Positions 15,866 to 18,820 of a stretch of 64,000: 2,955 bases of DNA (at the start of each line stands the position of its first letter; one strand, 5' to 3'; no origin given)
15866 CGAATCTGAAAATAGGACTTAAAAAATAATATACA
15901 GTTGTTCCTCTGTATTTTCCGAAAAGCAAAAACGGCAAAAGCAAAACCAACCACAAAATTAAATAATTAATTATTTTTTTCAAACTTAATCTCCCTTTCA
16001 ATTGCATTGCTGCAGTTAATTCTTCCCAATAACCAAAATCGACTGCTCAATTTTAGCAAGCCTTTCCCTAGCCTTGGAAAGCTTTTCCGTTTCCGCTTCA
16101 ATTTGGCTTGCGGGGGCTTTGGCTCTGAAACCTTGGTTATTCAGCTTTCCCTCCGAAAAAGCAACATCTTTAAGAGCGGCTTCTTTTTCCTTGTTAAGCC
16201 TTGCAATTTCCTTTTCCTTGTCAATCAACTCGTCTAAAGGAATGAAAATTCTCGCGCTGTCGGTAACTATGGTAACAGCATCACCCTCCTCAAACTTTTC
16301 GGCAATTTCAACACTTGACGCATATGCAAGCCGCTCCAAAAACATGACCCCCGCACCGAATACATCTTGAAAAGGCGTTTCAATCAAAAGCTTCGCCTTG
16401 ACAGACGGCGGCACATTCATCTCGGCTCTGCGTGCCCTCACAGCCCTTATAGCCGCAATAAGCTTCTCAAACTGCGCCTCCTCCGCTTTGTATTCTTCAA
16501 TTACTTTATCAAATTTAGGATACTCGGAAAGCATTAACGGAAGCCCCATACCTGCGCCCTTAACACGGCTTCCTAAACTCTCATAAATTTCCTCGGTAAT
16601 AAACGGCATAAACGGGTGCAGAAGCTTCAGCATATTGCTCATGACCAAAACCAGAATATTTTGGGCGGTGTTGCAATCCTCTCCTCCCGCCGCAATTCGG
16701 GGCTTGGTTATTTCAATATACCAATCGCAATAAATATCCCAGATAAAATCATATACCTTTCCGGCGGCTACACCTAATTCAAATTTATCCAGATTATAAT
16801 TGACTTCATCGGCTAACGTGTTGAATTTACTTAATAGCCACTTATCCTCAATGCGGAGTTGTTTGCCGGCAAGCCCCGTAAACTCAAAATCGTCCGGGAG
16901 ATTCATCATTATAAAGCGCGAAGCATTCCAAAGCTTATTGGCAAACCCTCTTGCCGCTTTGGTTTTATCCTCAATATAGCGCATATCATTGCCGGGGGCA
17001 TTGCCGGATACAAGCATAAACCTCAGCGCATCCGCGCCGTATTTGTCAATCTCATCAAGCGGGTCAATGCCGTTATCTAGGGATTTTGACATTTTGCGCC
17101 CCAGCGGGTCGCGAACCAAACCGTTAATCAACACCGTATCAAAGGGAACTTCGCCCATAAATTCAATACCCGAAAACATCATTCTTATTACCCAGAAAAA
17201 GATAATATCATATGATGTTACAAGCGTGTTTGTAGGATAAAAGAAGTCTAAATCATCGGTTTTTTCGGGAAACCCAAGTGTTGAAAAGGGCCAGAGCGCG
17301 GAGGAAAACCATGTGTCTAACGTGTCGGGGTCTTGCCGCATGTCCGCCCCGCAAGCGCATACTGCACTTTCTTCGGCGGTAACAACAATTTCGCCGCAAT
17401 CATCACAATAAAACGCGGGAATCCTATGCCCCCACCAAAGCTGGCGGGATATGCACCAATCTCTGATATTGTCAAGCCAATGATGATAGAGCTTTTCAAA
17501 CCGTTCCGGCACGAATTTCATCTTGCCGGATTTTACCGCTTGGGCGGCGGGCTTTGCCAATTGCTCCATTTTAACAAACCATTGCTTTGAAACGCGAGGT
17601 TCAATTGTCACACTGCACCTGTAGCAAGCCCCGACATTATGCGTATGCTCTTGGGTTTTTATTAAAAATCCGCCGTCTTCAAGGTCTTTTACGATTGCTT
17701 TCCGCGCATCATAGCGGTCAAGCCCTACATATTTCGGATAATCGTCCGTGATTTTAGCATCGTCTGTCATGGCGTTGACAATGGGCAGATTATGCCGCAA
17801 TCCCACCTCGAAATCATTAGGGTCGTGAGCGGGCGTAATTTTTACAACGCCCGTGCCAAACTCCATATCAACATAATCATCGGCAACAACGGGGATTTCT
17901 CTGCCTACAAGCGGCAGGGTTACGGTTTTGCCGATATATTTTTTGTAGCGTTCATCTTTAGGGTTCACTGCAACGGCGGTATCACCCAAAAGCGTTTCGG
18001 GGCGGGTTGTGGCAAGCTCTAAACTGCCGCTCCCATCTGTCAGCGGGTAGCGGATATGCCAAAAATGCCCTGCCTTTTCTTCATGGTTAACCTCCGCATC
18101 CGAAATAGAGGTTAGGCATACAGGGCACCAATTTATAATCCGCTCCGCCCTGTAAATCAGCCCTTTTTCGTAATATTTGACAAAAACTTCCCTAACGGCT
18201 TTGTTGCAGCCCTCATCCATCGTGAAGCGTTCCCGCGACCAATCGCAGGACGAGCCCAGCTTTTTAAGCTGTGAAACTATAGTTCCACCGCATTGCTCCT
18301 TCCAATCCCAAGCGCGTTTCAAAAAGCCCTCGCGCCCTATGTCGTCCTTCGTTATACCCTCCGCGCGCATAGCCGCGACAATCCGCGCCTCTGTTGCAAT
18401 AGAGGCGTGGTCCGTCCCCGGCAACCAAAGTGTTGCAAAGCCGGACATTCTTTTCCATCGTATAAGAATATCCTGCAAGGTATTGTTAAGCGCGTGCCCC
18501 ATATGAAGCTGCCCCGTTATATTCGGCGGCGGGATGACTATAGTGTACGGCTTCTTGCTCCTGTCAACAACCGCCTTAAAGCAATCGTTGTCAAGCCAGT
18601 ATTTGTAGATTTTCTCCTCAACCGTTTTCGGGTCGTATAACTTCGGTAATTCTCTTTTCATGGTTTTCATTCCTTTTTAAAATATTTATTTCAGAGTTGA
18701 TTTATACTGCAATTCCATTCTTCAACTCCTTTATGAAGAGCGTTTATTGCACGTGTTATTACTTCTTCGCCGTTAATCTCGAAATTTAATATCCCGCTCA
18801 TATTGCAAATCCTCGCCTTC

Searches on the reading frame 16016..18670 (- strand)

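Call 77: search_protein_families(library=pfam, proteins=[window:16016-18670:-], max_evalue=1e-8)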
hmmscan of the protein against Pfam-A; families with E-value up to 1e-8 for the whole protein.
window:16016-18670:- (884 aa): 5 families
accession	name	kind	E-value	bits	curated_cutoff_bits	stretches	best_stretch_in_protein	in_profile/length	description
PF00133.28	tRNA-synt_1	-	3.4e-136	454.7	22.7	1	20-562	1-410/414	tRNA synthetases class I (I, L, M and V)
PF08264.19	Anticodon_1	-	4e-37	127.8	25.1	1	609-761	1-146/148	Anticodon-binding domain of tRNA ligase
PF09334.17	tRNA-synt_1g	-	1.4e-21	77.1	20.1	0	49-195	8-136/391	tRNA synthetases class I (M)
PF13603.12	tRNA-synt_1_2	-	1e-11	45.1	25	1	246-304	85-143/185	Leucyl-tRNA synthetase, editing domain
PF10458.14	Val_tRNA-synt_C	-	1.2e-11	45.1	25.9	1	819-878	3-62/66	Valyl tRNA synthetase tRNA binding arm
